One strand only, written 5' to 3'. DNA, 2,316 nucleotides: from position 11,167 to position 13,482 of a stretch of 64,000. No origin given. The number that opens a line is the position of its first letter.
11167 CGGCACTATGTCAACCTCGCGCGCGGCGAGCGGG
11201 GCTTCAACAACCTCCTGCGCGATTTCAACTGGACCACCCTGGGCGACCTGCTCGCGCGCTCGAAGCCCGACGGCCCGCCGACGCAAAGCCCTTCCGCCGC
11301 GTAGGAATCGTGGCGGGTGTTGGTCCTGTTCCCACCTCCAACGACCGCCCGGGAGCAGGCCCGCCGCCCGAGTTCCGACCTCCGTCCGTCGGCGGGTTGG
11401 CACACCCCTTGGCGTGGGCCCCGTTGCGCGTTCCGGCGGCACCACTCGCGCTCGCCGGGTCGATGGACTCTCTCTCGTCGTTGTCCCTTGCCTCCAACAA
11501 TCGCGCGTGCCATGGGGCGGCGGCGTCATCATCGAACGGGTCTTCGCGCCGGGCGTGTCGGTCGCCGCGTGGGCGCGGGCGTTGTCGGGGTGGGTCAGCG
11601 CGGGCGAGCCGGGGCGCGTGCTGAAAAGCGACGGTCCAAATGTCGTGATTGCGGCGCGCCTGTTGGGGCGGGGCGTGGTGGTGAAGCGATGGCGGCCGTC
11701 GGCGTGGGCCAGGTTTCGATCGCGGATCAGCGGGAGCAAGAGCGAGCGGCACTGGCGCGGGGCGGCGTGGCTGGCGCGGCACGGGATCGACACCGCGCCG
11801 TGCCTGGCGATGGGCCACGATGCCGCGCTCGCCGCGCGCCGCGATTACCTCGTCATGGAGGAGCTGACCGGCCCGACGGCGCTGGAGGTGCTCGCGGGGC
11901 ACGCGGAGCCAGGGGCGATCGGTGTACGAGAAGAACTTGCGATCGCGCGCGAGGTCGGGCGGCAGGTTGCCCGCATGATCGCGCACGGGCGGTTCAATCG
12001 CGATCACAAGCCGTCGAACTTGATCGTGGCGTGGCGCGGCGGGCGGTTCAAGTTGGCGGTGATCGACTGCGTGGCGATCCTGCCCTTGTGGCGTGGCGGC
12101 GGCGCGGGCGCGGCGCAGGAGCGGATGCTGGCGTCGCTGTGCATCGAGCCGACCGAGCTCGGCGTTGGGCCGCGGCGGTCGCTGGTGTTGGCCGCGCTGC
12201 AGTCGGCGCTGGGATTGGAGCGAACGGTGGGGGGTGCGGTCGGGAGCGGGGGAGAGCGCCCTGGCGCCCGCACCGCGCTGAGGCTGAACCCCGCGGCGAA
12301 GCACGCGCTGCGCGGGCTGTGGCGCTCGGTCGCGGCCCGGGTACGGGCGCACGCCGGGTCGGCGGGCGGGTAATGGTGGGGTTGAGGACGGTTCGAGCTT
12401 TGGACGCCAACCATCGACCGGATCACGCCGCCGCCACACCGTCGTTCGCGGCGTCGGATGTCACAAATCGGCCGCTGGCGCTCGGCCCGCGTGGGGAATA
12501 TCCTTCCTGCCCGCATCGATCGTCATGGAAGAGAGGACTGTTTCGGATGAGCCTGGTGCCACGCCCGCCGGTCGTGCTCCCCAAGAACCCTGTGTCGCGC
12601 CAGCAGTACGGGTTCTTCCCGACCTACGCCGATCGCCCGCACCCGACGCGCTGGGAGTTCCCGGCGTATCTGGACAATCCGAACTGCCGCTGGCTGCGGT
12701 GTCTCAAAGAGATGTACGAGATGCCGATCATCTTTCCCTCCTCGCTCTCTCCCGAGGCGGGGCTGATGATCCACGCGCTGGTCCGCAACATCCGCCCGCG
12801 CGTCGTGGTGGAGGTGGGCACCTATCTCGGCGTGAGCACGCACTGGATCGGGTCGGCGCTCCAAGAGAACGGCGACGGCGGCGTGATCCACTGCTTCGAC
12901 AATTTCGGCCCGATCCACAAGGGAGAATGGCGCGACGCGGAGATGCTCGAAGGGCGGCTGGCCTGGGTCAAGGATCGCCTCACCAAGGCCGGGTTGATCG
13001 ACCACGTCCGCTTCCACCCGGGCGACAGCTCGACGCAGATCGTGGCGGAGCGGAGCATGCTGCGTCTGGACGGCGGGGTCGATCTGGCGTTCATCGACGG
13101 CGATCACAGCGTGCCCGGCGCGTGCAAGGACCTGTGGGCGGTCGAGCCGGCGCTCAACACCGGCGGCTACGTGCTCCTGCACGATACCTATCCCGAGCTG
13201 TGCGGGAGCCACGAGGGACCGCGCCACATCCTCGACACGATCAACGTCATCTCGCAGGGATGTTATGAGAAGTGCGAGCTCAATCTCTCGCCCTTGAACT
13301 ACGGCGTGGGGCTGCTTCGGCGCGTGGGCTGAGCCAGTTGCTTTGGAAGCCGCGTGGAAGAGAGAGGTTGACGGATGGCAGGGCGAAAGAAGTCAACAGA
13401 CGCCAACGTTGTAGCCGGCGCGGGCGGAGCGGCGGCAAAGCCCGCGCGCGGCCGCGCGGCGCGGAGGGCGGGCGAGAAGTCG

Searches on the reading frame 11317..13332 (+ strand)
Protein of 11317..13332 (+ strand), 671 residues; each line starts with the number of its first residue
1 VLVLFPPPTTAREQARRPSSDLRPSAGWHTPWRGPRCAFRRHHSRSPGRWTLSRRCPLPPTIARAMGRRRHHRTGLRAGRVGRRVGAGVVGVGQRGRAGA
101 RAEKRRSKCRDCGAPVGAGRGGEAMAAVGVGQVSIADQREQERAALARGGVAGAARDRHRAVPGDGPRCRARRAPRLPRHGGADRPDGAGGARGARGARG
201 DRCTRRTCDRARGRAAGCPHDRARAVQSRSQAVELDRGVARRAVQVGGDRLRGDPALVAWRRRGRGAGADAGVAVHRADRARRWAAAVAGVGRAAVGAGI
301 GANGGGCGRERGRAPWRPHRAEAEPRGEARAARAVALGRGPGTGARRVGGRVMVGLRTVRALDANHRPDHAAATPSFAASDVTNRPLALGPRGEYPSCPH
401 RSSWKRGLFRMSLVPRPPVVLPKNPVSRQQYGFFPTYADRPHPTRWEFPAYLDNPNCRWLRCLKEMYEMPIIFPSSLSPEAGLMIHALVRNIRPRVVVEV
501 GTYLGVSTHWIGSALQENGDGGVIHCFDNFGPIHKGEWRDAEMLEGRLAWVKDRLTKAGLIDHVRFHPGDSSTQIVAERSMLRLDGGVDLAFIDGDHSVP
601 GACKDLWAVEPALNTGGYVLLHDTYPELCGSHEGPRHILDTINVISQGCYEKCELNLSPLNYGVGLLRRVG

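Call 68: search_protein_families(library=pfam, proteins=[window:11317-13332:+], max_evalue=0.0001)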
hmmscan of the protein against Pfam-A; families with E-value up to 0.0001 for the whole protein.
window:11317-13332:+ (671 aa): 1 family
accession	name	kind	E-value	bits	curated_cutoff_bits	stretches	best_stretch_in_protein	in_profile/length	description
PF13578.12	Methyltransf_24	-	1.8e-20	74.2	26.3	1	498-624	1-105/105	Methyltransferase domain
